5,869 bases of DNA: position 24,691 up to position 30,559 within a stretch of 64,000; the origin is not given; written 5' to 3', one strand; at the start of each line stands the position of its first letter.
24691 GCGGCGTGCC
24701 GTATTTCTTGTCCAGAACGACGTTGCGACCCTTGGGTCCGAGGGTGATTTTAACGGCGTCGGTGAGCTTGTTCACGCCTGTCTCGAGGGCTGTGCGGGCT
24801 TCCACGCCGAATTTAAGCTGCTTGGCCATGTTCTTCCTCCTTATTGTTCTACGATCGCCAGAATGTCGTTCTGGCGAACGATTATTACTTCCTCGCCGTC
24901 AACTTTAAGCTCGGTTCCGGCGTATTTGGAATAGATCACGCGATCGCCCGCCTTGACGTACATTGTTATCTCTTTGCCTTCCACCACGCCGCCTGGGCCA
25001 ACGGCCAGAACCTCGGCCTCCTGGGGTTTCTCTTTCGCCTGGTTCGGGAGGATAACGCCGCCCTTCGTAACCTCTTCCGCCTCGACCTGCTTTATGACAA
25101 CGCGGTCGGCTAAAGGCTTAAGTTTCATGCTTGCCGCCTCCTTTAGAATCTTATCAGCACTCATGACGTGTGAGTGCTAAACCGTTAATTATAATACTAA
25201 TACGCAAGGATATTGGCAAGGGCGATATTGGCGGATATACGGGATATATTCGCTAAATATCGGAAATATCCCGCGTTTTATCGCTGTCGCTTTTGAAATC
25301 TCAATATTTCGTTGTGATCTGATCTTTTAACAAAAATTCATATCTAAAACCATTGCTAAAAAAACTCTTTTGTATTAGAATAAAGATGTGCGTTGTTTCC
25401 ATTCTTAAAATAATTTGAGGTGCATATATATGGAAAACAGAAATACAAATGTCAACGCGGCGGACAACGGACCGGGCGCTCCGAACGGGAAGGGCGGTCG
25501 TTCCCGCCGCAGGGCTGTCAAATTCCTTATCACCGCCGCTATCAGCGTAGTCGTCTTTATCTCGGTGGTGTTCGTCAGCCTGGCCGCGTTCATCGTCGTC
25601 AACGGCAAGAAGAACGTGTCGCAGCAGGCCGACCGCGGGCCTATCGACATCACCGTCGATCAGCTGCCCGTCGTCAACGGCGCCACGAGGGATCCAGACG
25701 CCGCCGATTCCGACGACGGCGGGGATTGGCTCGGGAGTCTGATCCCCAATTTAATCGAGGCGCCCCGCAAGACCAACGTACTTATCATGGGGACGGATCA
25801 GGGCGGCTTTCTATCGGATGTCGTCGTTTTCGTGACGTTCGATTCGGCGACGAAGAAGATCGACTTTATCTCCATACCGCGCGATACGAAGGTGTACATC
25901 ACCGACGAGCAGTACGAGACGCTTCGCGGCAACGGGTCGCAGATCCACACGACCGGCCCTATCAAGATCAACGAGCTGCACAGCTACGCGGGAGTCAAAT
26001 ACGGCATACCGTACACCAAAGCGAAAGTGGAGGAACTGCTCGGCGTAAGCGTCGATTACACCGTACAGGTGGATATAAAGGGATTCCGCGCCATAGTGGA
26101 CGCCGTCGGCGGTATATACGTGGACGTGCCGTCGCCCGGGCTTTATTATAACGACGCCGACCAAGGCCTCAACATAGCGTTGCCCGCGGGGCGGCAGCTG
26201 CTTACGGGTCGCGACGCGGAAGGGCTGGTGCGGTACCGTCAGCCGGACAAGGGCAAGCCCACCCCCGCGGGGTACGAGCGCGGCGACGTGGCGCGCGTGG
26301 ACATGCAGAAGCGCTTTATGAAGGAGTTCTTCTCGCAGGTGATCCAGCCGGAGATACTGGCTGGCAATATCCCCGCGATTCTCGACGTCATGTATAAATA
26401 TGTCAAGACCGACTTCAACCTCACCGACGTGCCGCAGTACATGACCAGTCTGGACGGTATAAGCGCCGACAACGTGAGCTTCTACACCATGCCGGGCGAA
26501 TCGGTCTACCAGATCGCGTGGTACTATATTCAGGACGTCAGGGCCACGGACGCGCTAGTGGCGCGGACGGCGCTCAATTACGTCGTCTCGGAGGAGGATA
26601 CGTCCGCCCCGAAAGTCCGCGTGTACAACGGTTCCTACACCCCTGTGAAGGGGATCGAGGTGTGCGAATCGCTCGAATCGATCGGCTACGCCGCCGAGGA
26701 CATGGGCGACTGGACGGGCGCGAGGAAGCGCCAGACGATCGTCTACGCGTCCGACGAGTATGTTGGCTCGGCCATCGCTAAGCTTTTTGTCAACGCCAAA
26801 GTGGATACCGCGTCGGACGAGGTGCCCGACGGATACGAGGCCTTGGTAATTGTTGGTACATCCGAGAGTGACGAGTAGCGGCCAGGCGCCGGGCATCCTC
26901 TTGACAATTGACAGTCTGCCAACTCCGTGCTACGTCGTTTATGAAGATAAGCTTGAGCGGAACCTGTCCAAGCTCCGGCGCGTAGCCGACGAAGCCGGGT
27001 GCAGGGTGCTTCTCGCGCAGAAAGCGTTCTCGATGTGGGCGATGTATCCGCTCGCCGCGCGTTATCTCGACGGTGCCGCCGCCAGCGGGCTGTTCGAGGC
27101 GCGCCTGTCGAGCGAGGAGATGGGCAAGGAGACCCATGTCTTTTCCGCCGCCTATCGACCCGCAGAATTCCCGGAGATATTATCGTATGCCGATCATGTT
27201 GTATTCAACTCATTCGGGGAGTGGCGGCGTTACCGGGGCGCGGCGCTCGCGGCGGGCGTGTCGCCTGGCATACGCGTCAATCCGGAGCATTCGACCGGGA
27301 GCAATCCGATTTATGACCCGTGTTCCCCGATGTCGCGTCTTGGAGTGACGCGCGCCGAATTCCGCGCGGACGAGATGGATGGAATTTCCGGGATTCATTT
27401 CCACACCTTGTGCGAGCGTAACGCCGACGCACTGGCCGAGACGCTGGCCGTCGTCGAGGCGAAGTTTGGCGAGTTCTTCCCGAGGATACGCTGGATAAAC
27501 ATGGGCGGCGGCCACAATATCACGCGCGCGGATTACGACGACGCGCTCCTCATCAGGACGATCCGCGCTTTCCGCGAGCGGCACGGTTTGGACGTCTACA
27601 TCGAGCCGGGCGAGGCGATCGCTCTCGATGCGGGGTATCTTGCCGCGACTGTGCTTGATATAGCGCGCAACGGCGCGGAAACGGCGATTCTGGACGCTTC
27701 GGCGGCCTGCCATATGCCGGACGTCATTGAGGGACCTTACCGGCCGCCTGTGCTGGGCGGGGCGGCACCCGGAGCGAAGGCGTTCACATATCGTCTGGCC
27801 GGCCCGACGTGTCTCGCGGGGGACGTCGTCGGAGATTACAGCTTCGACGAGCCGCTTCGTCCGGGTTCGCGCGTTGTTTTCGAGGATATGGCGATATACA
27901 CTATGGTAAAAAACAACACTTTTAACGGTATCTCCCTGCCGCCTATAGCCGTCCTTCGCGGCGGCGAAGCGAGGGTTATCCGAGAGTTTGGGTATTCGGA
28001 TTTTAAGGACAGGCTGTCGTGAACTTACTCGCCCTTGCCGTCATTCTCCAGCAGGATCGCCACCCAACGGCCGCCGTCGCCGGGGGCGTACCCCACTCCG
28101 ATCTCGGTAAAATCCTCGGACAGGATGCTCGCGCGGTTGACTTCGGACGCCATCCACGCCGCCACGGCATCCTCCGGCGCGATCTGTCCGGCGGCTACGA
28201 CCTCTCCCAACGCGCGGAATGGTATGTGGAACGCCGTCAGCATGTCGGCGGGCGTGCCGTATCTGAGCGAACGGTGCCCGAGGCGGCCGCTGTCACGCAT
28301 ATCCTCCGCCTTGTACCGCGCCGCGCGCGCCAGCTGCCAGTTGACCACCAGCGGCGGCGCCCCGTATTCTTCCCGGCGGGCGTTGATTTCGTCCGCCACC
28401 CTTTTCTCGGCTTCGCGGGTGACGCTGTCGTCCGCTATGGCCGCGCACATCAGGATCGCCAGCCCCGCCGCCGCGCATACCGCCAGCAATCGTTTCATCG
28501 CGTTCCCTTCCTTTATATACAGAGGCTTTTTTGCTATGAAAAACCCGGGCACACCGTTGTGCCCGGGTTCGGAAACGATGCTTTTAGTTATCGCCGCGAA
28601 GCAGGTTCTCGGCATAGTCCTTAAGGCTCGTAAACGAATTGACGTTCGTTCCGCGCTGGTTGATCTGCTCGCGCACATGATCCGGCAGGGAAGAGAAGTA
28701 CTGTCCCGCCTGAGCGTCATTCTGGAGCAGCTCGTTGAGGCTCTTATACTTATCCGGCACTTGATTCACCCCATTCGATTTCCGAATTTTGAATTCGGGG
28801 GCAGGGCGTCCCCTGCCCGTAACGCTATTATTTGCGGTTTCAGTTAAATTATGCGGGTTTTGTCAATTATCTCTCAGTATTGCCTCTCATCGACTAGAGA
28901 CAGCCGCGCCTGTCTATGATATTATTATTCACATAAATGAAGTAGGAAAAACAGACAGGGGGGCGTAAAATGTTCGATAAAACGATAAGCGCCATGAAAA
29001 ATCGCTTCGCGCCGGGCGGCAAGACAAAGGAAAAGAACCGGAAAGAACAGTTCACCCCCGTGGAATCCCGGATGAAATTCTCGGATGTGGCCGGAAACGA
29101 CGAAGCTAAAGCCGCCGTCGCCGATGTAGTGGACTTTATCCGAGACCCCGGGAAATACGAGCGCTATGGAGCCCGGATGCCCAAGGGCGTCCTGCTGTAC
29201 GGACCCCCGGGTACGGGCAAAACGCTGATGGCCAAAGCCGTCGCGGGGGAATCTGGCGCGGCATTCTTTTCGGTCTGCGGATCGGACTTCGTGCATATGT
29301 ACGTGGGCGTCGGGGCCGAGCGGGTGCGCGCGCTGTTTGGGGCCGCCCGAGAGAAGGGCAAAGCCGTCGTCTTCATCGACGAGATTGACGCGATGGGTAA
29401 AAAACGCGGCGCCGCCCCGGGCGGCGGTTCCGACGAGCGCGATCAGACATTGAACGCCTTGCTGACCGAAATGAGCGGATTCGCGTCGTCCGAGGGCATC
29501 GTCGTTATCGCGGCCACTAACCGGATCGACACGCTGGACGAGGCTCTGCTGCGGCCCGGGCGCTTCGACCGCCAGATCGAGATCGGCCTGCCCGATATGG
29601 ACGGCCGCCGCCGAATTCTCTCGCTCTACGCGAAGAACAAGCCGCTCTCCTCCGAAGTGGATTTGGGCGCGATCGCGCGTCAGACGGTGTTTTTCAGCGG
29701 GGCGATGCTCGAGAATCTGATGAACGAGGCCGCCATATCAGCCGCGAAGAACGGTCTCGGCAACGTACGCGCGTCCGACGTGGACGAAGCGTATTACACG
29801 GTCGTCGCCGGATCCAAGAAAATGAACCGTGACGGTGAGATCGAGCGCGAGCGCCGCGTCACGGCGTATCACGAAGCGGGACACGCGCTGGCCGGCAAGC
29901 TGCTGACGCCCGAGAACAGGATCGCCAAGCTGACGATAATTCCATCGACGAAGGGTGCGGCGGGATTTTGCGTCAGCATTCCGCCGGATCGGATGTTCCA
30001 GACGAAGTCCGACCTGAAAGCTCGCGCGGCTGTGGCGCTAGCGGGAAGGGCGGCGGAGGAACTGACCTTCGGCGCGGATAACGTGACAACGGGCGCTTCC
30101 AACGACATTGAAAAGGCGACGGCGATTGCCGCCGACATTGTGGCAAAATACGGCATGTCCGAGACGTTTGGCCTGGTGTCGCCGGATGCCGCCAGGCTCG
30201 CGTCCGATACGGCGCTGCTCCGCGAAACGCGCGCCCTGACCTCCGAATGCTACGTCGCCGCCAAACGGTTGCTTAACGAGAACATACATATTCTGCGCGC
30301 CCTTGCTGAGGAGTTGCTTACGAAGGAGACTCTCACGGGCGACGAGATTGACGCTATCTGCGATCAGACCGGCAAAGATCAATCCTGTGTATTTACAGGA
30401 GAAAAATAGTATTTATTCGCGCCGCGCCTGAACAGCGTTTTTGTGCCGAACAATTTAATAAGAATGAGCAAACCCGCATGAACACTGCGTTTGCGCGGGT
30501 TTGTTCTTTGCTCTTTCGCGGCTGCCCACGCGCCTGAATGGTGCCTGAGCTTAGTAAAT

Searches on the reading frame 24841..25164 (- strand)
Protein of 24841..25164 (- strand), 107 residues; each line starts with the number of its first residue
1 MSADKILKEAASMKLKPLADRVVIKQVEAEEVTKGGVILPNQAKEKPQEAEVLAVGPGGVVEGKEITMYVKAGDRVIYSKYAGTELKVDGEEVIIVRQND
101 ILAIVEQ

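Call 41: search_protein_families(library=pfam, proteins=[window:24841-25164:-], max_evalue=0.001)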
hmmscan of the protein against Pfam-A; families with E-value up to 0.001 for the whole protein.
window:24841-25164:- (107 aa): 1 family
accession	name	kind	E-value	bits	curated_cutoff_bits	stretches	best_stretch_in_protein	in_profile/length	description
PF00166.26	Cpn10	-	3.1e-32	110.9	21.1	1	14-105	1-93/93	Chaperonin 10 Kd subunit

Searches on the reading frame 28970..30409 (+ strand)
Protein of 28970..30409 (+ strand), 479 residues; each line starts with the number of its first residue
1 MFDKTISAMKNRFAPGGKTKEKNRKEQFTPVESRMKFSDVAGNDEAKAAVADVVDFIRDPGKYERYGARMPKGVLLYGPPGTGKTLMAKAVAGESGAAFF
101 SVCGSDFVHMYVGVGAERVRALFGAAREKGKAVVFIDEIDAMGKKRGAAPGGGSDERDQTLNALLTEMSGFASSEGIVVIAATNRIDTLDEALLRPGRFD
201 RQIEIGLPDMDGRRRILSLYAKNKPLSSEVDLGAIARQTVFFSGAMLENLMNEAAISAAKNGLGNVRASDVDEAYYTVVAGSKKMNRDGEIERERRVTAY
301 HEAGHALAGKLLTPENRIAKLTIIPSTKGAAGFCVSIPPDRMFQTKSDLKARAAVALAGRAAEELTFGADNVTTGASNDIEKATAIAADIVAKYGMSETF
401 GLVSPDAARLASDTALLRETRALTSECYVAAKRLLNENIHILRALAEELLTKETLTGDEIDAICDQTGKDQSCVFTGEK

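Call 27: search_protein_families(library=pfam, proteins=[window:28970-30409:+], max_evalue=0.00001)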
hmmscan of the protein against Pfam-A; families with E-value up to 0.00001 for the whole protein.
window:28970-30409:+ (479 aa): 4 families
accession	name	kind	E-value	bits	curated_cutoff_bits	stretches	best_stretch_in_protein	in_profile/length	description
PF00004.35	AAA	-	1.6e-45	155.2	21.2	1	74-207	1-131/131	ATPase family associated with various cellular activities (AAA)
PF01434.24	Peptidase_M41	-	8.4e-45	153.4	29.9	1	292-463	5-191/191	Peptidase family M41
PF17862.7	AAA_lid_3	-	2.8e-09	36.8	27.2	1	230-273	2-45/45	AAA+ lid domain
PF13191.12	AAA_16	-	1.8e-06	29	32.6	1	64-193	17-151/167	AAA ATPase domain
